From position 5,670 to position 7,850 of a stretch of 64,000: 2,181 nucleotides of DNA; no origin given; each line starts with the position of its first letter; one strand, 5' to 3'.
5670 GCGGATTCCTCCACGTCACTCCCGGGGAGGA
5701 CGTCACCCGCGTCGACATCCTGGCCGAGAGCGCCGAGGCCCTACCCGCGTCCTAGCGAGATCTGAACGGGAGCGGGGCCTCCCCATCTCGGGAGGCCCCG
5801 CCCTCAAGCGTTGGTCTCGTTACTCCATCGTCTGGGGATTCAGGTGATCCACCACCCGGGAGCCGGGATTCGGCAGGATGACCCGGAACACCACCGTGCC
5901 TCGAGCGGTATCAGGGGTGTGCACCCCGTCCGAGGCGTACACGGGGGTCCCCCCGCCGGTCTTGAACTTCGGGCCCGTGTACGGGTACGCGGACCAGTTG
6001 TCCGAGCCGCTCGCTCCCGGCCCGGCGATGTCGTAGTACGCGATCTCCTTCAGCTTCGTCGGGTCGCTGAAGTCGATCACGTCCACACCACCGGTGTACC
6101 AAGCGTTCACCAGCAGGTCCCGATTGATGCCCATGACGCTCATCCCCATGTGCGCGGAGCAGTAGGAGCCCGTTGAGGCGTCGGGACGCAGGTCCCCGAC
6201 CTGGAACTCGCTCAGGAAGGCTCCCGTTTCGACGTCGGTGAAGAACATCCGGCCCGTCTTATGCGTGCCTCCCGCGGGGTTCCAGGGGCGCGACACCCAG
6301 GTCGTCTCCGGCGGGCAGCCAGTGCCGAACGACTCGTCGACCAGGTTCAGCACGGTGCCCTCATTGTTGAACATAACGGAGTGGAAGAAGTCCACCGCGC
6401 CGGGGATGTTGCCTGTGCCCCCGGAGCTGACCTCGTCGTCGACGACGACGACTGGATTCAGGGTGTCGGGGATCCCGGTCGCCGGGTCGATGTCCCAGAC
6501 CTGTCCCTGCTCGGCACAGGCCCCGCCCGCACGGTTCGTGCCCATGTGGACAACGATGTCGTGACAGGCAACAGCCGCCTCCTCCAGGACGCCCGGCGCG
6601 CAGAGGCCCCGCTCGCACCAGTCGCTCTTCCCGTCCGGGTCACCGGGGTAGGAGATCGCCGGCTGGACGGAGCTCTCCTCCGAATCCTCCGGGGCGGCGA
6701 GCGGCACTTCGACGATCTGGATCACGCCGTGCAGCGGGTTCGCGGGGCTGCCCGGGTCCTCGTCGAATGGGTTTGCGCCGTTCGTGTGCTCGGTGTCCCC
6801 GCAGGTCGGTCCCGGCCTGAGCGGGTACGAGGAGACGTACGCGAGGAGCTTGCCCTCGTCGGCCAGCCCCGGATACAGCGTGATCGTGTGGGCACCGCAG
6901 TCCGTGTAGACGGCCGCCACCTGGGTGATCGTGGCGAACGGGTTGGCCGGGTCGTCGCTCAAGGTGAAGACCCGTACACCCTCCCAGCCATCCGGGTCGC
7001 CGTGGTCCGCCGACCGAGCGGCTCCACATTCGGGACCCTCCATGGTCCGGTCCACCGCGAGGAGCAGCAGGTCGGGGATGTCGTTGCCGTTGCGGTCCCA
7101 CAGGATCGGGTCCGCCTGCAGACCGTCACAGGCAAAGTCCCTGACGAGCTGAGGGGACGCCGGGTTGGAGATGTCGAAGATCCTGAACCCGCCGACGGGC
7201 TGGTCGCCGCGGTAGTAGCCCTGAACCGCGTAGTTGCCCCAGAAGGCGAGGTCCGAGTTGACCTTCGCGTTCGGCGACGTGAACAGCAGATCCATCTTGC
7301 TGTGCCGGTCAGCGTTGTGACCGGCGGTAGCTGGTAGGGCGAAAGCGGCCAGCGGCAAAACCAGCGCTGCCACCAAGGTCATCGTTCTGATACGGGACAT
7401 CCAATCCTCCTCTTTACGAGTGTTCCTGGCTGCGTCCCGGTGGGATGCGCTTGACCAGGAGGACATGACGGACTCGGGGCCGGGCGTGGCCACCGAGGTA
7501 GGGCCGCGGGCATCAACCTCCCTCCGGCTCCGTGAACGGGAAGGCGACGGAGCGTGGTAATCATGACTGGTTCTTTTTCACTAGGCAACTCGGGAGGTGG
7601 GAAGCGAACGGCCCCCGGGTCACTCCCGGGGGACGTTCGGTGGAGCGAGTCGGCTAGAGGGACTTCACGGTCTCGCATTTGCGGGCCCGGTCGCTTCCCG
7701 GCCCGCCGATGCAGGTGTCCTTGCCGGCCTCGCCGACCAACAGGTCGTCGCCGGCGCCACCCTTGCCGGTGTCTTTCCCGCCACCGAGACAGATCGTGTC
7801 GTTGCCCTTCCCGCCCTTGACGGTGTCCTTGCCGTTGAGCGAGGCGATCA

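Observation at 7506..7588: Conserved AT-rich promoter plus structured 5' leader shared by LVIVD paralogs 1 and 3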

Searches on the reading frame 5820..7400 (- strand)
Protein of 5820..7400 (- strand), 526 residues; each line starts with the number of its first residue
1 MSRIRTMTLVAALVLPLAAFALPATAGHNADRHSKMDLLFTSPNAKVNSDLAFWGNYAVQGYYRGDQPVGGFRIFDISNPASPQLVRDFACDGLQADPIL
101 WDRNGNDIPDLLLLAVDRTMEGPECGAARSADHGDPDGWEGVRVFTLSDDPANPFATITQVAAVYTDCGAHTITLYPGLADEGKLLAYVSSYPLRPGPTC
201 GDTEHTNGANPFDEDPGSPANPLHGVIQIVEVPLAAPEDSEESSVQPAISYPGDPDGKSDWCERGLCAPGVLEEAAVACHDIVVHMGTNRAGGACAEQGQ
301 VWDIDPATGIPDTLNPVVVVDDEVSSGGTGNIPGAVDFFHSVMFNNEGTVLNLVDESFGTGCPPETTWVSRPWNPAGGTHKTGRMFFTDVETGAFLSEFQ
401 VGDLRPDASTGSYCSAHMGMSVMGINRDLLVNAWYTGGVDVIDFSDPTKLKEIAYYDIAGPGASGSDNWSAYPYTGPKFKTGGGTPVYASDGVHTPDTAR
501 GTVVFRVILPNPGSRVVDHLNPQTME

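Call 12: search_protein_families(library=pfam, proteins=[window:5820-7400:-], max_evalue=0.01)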
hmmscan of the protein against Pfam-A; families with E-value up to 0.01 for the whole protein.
window:5820-7400:- (526 aa): 1 family
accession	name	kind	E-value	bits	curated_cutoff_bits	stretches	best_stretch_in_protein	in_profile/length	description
PF08309.17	LVIVD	-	2.3e-05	24.1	20.2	0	54-87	10-38/42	LVIVD repeat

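Call 13: search_protein_families(library=ncbifam, proteins=[window:5820-7400:-], max_evalue=0.01)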
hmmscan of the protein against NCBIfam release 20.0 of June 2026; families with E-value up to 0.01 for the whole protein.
window:5820-7400:- (526 aa): 1 family
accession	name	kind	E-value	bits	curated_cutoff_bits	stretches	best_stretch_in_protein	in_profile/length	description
TIGR04312.1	choice_anch_B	subfamily_domain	0.00032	20.1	100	1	428-474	294-344/364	choice-of-anchor B family protein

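Call 15: find_related_loci(query=window:5820-7400:-, collection=genome_contigs, flank=6000)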
Query window:5820-7400:- (526 aa) in genome_contigs; peptide patterns used: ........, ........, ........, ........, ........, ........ (x = any residue, [..] = any of these).
131 stretches matched a pattern; 96 encode a relative of the query (tblastn E <= 1e-3); the best 80 are kept; 79 distinct loci.
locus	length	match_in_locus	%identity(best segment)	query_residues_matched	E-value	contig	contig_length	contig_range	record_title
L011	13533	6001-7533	75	21-526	0e+0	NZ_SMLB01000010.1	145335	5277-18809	Jiangella aurantiaca strain 8K307 NODE_10_length_145335_cov_64.2992, whole genome shotgun sequence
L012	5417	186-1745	73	3-526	0e+0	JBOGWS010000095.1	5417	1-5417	MAG: Actinomycetota bacterium isolate SC-S_metawrap_bin.57 k127_6986760, whole genome shotgun sequence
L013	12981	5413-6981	73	9-526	0e+0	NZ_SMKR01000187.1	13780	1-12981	Kribbella turkmenica strain 16K104 NODE_187_length_13780_cov_7.49615, whole genome shotgun sequence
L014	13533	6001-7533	73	1-526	0e+0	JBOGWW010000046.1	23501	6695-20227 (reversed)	MAG: Actinomycetota bacterium isolate M3-S_metawrap_bin.182 k127_2328862, whole genome shotgun sequence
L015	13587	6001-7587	71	1-526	0e+0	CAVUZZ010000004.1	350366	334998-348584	MAG: uncultured Actinomycetes bacterium isolate MFD05567.bin.2.19 genome assembly, contig: contig_86927, whole genome sh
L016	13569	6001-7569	70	6-526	0e+0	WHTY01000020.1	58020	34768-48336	MAG: Actinophytocola sp. isolate Dino_bin49 k141_366892_length_58020_cov_77.8615, whole genome shotgun sequence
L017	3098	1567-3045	72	22-526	0e+0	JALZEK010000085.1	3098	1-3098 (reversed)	MAG: Actinomycetota bacterium isolate NEG bin11 SC8816-18_k127_1097143, whole genome shotgun sequence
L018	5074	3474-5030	70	1-526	0e+0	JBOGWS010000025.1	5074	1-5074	MAG: Actinomycetota bacterium isolate SC-S_metawrap_bin.57 k127_3221377, whole genome shotgun sequence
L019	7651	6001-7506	73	21-526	0e+0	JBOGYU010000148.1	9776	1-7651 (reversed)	MAG: Solirubrobacteraceae bacterium isolate SD8036_metabat2.bin.37_sub NODE_3470_length_9776_cov_4.547829, whole genome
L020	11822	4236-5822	69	3-526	0e+0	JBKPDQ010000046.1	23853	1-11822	MAG: Actinomycetota bacterium isolate GB_EKS_MAG_00020 GB_EKS_000000104161, whole genome shotgun sequence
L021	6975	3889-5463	68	1-526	0e+0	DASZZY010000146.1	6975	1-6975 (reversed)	MAG TPA_asm: Actinomycetota bacterium isolate SMAG_U6658 k141_814219, whole genome shotgun sequence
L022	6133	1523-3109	68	5-526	0e+0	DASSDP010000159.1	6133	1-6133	MAG TPA_asm: Actinomycetota bacterium isolate SMAG_U953 k141_901441, whole genome shotgun sequence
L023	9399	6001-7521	70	24-526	0e+0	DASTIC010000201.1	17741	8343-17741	MAG TPA_asm: Solirubrobacteraceae bacterium isolate SMAG_U857 k141_1423927, whole genome shotgun sequence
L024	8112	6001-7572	68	3-526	0e+0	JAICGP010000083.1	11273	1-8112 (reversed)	MAG: Thermoleophilia bacterium isolate CK_bin.5 k141_1735332_length_11273_cov_32.1937, whole genome shotgun sequence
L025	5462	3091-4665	68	4-526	0e+0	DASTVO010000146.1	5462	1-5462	MAG TPA_asm: Actinomycetes bacterium isolate SMAG_U2361 k141_1523839, whole genome shotgun sequence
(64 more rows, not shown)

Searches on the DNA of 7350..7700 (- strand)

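Call 10: search_rna_families(source=window, start=7350, end=7700, threshold=evalue, max_evalue=10)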
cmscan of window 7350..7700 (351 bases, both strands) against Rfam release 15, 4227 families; matches with E-value up to 10: 2.
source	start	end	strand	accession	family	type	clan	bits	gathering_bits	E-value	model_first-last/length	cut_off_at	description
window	7609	7659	+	RF01768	flavi_FSE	Cis-reg; frameshift_element;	-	19.8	43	0.027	1-62/62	no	ribosomal frameshift site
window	7572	7650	+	RF00236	ctRNA_pGA1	Gene; antisense;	-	13.9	45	3.3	1-79/79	no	ctRNA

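Call 58: build_rna_model(alignment_id=A3, structure=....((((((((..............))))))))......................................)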
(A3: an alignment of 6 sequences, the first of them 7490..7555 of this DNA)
Model R1 built from alignment A3 (6 sequences, 72 columns); structure: as given.
model positions 67; base pairs 7; branch points 0; effective number of sequences 4.77; information 0.838 bits per position. Calibrated on 0.2 Mb of random sequence (short: E-values are rough).
structure used (alignment columns):
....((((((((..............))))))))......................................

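Call 59: search_with_rna_model(model_id=R1, source=window, filters=off, max_evalue=10)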
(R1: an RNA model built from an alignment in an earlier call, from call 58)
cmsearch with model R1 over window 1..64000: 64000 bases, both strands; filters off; matches with E-value up to 10: 68.
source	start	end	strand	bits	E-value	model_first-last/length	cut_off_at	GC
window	7490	7555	-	69.1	1.5e-17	1-67/67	no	0.71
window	11633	11698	-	66.2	1e-16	1-67/67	no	0.71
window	23123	23148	+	13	0.19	1-67/67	no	0.69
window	38869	38921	-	12.8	0.21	1-67/67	no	0.74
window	35427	35473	-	12.3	0.29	1-67/67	no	0.74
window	52514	52538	-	10.7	0.82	1-67/67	no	0.8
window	35401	35446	+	10.7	0.85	1-67/67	no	0.74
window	12487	12514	+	10.6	0.86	1-67/67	no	0.75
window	54043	54067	-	10.6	0.89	1-67/67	no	0.64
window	41865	41903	+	10.5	0.93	1-67/67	no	0.72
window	12129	12190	+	10.5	0.97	1-67/67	no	0.69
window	1536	1582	+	10.3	1.1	1-67/67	no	0.74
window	19091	19122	-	10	1.4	1-67/67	no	0.72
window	38629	38682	+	9.9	1.4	1-67/67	no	0.72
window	14315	14367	+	9.9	1.4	1-67/67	no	0.72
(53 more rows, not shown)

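Call 60: search_with_rna_model(model_id=R1, sources=[L001, L002, L003, L004, L005, L006, L007, L008, L009, L010, L011, L012, L013, L014, L015, L016, L017, L018, L019, L020, L021, L022, L023, L024, L025, L026, L027, L028, L029, L030, L031, L032, L033, L034, L035, L036, L037, L038, L039, L040, L041, L042, L043, L044, L045, L046, L047, L048, L049, L050, L051, L052, L053, L054, L055, L056, L057, L058, L059, L060, L061, L062, L063, L064, L065, L066, L067, L068, L069, L070, L071, L072, L073, L074, L075, L076, L077, L078, L079, L080, L081, L082, L083, L084, L085, L086, L087, L088, L089, L105, L106, L107, L108, L228, L229, L235, L236, L237], max_evalue=10)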
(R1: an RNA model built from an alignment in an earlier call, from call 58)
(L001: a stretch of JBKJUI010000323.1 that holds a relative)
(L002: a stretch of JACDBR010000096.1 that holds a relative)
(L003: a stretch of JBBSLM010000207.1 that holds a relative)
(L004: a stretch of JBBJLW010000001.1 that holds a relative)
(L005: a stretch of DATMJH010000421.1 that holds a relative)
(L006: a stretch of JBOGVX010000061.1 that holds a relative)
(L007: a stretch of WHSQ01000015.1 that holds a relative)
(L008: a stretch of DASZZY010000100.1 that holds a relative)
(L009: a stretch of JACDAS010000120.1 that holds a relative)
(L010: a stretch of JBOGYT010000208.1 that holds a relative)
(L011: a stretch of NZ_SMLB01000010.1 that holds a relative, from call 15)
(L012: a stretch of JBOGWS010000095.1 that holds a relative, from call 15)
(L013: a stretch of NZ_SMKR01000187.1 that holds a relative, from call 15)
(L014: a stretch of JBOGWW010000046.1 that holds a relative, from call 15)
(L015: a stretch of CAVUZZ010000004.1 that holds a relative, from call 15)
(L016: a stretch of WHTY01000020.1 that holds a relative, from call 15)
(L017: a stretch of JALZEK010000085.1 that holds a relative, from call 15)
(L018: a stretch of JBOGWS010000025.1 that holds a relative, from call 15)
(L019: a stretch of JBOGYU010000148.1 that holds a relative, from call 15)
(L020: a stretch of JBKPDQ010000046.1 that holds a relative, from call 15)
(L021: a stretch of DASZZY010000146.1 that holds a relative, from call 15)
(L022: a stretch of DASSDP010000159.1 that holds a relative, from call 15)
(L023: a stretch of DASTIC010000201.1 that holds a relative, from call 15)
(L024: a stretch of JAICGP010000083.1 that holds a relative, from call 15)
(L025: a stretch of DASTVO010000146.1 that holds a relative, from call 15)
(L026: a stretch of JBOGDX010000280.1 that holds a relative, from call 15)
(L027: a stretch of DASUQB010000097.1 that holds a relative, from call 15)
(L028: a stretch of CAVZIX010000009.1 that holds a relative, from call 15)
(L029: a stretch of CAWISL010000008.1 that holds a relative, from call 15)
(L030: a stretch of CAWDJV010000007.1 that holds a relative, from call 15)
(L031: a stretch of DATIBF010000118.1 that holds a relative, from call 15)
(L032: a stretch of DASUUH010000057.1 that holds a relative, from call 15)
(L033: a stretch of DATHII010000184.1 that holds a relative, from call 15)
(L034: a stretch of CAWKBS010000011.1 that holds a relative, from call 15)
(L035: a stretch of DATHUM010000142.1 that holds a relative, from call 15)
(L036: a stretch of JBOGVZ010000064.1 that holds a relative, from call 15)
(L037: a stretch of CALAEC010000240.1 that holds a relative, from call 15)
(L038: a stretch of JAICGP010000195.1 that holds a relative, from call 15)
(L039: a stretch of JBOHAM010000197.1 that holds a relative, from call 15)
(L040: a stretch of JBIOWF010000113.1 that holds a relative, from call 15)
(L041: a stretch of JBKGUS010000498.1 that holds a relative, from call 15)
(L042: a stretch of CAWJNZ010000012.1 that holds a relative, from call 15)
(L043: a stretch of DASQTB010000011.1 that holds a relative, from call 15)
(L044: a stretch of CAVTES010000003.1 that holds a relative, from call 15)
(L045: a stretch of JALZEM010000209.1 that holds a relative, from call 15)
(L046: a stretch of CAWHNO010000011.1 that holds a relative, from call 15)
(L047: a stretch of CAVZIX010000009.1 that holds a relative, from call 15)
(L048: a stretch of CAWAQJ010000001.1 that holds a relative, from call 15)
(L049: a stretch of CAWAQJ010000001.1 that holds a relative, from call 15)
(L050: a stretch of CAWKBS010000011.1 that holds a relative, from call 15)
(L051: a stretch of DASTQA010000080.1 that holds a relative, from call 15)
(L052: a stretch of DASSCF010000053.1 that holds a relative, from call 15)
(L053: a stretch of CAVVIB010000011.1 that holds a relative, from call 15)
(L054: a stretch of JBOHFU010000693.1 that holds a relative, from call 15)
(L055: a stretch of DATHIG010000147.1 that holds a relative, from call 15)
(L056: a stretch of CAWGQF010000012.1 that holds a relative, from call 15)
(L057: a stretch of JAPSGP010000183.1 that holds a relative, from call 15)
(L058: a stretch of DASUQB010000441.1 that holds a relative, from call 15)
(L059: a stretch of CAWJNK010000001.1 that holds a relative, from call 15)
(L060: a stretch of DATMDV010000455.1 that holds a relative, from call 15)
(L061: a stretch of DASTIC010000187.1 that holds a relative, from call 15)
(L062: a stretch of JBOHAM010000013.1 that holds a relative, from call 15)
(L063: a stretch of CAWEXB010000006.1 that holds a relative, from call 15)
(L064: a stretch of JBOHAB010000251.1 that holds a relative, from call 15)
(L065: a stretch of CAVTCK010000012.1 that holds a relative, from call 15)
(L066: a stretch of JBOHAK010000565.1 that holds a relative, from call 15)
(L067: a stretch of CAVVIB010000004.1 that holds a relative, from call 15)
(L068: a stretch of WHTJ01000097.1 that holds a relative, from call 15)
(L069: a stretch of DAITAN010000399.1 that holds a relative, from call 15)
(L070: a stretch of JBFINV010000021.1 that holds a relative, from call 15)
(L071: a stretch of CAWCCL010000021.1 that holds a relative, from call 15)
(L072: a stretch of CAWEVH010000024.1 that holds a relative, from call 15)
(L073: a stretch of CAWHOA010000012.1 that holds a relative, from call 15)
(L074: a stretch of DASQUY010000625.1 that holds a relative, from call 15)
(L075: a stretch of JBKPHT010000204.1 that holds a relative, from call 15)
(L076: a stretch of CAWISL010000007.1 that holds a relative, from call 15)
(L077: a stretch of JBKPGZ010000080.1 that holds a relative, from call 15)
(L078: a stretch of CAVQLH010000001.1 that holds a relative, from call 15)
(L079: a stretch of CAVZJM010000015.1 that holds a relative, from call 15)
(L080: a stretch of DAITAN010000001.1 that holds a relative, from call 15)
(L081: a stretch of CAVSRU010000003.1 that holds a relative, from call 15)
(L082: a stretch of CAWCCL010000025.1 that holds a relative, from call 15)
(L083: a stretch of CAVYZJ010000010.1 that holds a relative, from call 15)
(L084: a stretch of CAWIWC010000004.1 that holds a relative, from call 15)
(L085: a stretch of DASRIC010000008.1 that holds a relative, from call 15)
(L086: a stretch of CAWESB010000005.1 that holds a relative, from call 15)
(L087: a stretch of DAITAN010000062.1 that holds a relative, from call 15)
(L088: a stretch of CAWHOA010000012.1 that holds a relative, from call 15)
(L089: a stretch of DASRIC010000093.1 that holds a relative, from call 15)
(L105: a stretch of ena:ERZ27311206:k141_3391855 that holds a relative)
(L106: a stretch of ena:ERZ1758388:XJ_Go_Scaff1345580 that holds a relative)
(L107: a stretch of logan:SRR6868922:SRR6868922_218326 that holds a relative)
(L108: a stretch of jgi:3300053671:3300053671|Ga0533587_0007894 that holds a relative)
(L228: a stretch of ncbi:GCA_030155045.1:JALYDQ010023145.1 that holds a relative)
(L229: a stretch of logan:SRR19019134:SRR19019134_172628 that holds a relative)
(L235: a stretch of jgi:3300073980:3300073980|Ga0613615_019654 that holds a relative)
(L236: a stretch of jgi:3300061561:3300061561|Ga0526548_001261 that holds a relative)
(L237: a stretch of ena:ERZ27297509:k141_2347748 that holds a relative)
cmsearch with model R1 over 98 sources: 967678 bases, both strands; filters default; matches with E-value up to 10: 72.
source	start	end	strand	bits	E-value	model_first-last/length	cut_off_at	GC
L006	5862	5929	+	78.1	6e-19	1-67/67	no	0.72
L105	9879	9944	+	73.9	9.4e-18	1-67/67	no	0.71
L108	1086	1152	+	72.8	2e-17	1-67/67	no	0.72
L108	3234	3300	+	72.3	2.6e-17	1-67/67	no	0.7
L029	8516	8589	+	20.9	0.015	1-67/67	no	0.7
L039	5857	5920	+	19.9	0.029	1-67/67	no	0.7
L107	6308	6358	-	16.4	0.29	1-67/67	no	0.75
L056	11150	11221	+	16.4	0.3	1-67/67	no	0.69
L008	8280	8345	-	16.1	0.35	1-67/67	no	0.68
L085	7650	7712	-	16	0.39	1-67/67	no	0.63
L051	5453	5490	+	15.9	0.4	1-67/67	no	0.76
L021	2541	2595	+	15.8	0.44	1-67/67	no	0.64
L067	3484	3528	-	15.7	0.47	1-67/67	no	0.76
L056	9127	9192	-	15.3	0.62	1-67/67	no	0.79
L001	4211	4282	+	15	0.73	1-67/67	no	0.75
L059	11778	11816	+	14.9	0.79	1-67/67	no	0.79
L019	388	442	+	14.6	0.97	1-67/67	no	0.73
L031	8287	8316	-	14.3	1.1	4-34/67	no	0.77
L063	11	78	+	14.2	1.2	1-67/67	no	0.69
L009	1626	1690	+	14.2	1.2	1-67/67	no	0.72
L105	6026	6064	+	14.2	1.3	1-67/67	no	0.74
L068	1613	1659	-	14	1.5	1-67/67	no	0.66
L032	11421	11472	-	13.9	1.5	1-67/67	no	0.71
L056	12316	12376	-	13.8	1.6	1-67/67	no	0.67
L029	8145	8230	-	13.4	2.1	1-67/67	no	0.66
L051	4162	4197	-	13.2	2.3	1-67/67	no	0.78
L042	5035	5069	+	13.2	2.4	1-67/67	no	0.74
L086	8749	8786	+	13.2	2.5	1-67/67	no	0.76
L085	3296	3328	-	13.2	2.5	1-67/67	no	0.73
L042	9567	9601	+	13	2.8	1-67/67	no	0.8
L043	4528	4571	+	12.9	2.9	4-37/67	no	0.59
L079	656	687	+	12.9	3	1-67/67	no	0.75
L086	11531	11572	+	12.8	3.1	1-67/67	no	0.69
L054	1708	1740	-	12.8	3.2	1-67/67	no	0.76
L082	534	569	+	12.6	3.5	1-67/67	no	0.72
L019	4498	4537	+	12.6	3.5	1-67/67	no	0.68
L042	4732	4760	+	12.6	3.6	1-67/67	no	0.83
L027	560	602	+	12.5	3.8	1-67/67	no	0.65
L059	12846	12887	-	12.5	3.8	1-67/67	no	0.74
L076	8546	8608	-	12.5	3.8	1-67/67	no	0.63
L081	8216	8257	-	12.4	4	1-67/67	no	0.71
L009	588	617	+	12.4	4.1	1-67/67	no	0.7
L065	3922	3959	+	12.4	4.2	1-67/67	no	0.66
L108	1365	1427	-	12.3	4.3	1-67/67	no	0.73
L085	13492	13544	+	12.1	4.8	1-67/67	no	0.66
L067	9141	9160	-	12.1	5.1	7-27/67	no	0.8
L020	8082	8137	-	12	5.2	1-67/67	no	0.7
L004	1124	1164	+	12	5.4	1-67/67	no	0.76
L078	1800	1863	+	11.9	5.5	1-67/67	no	0.7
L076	6779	6803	+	11.9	5.6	5-29/67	no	0.8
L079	6435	6458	-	11.9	5.7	1-67/67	no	0.75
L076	3916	3952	+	11.9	5.9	1-67/67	no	0.76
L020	273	312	-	11.8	6.2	1-67/67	no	0.7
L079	10462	10494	+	11.7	6.3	1-67/67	no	0.73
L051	11672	11724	+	11.6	6.9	1-67/67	no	0.77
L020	10377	10412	-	11.6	7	1-67/67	no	0.67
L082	3857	3909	+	11.6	7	1-67/67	no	0.68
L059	9398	9466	-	11.5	7.4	1-67/67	no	0.7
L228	299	343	-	11.5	7.6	1-67/67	no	0.67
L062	8115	8171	+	11.4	7.8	1-67/67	no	0.67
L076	10182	10224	+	11.4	7.9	1-67/67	no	0.65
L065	650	679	+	11.4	7.9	1-67/67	no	0.63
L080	12363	12404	+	11.4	8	1-67/67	no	0.71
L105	21078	21113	+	11.3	8.2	1-67/67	no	0.69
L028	9804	9854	+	11.3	8.5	1-67/67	no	0.71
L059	36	69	+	11.3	8.6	1-67/67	no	0.85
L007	4691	4745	+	11.2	8.9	1-67/67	no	0.75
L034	11761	11813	+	11.2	9.3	1-67/67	no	0.64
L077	2722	2752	+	11.2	9.3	1-67/67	no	0.84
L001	6345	6391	+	11.2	9.3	1-67/67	no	0.72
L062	7951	7987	-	11.1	9.5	1-67/67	no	0.7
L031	12876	12930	+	11.1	9.5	1-67/67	no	0.69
